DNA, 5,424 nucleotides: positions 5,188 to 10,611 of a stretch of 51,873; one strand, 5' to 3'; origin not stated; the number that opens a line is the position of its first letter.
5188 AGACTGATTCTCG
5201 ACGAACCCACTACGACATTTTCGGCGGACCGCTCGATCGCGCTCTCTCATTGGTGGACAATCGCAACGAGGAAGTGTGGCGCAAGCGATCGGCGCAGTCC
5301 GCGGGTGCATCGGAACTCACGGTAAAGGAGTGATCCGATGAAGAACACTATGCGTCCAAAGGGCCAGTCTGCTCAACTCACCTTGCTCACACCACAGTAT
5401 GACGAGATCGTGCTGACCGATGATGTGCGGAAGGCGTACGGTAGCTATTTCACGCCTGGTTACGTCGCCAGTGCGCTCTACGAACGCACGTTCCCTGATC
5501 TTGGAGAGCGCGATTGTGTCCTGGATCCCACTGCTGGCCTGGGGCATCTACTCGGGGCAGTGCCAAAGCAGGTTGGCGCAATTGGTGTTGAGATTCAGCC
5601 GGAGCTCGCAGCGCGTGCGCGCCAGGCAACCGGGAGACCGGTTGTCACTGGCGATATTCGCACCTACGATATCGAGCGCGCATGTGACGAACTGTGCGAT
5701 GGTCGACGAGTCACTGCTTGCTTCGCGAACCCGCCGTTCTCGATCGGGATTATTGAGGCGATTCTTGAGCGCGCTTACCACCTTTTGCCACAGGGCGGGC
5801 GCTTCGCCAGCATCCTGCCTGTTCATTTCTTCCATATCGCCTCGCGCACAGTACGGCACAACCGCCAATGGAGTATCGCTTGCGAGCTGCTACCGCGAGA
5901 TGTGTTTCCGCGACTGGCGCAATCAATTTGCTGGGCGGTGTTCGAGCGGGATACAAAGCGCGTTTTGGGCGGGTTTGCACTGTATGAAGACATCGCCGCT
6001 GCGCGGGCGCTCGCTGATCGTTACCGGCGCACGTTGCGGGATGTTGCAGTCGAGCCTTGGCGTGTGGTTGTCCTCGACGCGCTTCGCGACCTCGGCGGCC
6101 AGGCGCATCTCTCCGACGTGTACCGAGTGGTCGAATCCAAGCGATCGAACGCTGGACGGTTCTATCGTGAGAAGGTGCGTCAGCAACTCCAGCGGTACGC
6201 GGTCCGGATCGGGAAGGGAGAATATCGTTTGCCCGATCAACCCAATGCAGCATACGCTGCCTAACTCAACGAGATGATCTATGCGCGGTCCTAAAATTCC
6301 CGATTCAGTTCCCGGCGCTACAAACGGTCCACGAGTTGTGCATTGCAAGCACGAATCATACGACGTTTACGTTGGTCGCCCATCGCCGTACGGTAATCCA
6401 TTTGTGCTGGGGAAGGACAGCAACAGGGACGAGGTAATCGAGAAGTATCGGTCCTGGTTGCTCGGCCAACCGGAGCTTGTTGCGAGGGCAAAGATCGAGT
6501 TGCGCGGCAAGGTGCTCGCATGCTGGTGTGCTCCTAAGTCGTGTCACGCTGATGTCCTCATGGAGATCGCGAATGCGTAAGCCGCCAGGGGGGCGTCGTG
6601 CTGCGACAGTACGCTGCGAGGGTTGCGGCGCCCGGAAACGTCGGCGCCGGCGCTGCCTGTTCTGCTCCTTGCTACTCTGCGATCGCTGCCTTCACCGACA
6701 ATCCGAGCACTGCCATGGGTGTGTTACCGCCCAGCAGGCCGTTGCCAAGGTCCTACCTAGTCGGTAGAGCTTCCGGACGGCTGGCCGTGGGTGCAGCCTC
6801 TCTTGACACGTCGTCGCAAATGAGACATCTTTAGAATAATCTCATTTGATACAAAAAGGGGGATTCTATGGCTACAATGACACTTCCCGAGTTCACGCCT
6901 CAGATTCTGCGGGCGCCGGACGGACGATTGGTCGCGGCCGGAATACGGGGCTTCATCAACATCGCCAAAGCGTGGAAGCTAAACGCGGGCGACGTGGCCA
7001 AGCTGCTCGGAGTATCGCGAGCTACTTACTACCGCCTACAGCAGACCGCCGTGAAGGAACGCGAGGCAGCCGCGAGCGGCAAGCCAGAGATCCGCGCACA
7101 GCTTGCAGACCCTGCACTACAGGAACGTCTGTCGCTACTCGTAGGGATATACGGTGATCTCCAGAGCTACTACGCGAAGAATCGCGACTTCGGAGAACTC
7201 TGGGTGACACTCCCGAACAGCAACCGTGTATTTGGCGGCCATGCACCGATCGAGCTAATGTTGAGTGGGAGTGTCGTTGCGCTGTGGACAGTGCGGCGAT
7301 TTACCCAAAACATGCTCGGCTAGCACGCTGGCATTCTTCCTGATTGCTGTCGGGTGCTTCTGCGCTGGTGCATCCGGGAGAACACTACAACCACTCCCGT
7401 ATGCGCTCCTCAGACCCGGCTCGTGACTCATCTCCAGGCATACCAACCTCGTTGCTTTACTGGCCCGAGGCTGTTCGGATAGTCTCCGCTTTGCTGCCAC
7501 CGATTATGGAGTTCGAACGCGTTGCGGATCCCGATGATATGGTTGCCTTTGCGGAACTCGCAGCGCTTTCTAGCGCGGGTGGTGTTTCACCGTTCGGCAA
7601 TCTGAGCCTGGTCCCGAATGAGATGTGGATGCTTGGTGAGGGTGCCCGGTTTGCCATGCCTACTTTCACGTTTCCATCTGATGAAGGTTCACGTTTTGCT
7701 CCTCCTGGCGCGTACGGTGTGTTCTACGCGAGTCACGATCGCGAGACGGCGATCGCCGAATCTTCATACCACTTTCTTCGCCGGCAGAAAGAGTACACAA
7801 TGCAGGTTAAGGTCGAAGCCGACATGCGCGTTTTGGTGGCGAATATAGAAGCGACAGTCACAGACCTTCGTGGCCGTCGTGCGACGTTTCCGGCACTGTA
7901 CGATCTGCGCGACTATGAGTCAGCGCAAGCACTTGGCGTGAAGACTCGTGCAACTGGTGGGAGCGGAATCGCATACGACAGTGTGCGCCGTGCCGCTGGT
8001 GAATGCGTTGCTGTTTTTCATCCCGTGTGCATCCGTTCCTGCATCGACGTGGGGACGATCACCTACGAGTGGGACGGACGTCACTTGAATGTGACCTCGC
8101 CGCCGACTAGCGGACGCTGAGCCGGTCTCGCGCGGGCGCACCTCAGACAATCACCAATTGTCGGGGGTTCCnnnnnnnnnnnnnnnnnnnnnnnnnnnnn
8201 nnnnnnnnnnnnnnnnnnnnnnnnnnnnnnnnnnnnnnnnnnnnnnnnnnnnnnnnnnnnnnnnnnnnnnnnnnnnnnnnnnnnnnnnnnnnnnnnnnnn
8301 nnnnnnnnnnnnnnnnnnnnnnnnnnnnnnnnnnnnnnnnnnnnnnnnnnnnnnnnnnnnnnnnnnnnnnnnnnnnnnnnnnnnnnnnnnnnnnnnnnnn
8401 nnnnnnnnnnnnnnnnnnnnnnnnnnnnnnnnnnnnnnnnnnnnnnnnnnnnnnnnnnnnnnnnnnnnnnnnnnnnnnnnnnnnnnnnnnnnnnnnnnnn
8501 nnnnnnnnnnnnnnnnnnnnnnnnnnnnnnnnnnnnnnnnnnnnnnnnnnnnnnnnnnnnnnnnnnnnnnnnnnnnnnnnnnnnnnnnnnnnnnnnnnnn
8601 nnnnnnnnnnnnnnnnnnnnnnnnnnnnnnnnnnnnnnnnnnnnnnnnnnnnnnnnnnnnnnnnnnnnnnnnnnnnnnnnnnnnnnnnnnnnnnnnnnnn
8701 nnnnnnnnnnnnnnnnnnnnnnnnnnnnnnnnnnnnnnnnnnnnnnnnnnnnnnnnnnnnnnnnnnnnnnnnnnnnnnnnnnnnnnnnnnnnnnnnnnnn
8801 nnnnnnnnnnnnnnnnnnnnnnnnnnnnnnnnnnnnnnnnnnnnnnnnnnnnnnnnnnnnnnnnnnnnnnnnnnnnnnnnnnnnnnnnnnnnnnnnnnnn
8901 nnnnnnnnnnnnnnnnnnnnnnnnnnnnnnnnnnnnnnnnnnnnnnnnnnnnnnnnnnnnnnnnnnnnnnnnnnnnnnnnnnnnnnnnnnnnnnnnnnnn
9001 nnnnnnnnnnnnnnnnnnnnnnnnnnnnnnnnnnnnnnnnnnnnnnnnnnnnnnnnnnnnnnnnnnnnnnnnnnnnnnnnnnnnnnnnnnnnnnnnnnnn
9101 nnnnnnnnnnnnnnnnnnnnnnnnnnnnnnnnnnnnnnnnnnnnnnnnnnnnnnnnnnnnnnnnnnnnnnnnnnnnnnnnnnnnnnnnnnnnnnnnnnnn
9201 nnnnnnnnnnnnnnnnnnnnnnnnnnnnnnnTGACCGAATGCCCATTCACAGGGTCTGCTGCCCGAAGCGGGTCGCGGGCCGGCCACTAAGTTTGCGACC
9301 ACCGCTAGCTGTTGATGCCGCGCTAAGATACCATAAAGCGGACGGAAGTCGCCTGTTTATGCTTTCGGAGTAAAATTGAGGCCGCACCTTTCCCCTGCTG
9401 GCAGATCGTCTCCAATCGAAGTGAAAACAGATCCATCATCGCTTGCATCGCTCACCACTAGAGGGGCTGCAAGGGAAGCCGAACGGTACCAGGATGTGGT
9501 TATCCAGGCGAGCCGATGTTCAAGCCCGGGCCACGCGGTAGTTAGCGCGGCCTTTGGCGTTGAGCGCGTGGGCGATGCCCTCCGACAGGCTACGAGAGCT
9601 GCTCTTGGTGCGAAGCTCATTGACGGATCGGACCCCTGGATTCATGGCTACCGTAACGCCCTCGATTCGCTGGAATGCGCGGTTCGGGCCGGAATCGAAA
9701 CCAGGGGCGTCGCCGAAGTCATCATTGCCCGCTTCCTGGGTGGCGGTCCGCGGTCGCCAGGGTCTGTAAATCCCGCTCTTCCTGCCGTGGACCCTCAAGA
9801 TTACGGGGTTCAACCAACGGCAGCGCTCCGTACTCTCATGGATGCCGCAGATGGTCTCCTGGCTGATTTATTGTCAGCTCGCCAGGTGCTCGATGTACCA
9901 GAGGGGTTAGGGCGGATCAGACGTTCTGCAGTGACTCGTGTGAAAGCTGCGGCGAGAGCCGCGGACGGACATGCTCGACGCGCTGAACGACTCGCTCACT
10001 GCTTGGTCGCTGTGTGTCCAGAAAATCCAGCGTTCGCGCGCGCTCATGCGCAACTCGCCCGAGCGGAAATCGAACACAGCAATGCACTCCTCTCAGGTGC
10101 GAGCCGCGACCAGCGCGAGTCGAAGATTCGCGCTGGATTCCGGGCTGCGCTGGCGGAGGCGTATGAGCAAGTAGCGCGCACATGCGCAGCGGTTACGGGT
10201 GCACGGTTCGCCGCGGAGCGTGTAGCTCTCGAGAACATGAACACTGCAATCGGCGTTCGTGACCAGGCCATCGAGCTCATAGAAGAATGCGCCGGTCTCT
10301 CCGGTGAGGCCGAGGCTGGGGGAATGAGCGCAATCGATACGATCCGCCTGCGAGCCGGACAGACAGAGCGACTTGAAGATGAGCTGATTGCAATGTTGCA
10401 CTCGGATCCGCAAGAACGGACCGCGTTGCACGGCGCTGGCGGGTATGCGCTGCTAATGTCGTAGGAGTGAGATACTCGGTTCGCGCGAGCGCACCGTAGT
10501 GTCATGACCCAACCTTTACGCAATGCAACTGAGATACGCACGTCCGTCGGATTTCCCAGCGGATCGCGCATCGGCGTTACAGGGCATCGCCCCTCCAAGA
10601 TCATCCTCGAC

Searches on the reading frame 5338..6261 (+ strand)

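Call 9: search_protein_families(library=phrogs, proteins=[window:5338-6261:+], max_evalue=0.001)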
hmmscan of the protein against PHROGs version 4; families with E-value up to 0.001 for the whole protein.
window:5338-6261:+ (308 aa): 3 families
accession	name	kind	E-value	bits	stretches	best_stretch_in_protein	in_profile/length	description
phrog_9133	-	unknown function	3.8e-12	45.9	1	29-177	729-871/1259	-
phrog_5172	-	unknown function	1.2e-11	45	1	35-190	21-161/377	-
phrog_6263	-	other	4.9e-08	33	1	27-162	383-509/548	DNA methyltransferase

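Call 10: search_protein_families(library=pfam, proteins=[window:5338-6261:+], max_evalue=0.01)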
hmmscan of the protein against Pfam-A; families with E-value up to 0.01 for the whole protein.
window:5338-6261:+ (308 aa): 0 families

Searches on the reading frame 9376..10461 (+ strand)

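Call 9: search_protein_families(library=phrogs, proteins=[window:9376-10461:+], max_evalue=0.001)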
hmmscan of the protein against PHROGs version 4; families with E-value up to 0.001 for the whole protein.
window:9376-10461:+ (362 aa): 0 families

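Call 10: search_protein_families(library=pfam, proteins=[window:9376-10461:+], max_evalue=0.01)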
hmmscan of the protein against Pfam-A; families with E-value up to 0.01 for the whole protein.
window:9376-10461:+ (362 aa): 1 family
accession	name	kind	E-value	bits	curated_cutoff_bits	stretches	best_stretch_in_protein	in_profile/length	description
PF02776.23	TPP_enzyme_N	-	0.0045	17.2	26.8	0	186-252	45-107/119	Thiamine pyrophosphate enzyme, N-terminal TPP binding domain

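Call 49: search_protein_families(library=padloc, proteins=[window:9376-10461:+], max_evalue=0.001)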
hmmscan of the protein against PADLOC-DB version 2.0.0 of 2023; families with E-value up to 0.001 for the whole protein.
window:9376-10461:+ (362 aa): 0 families
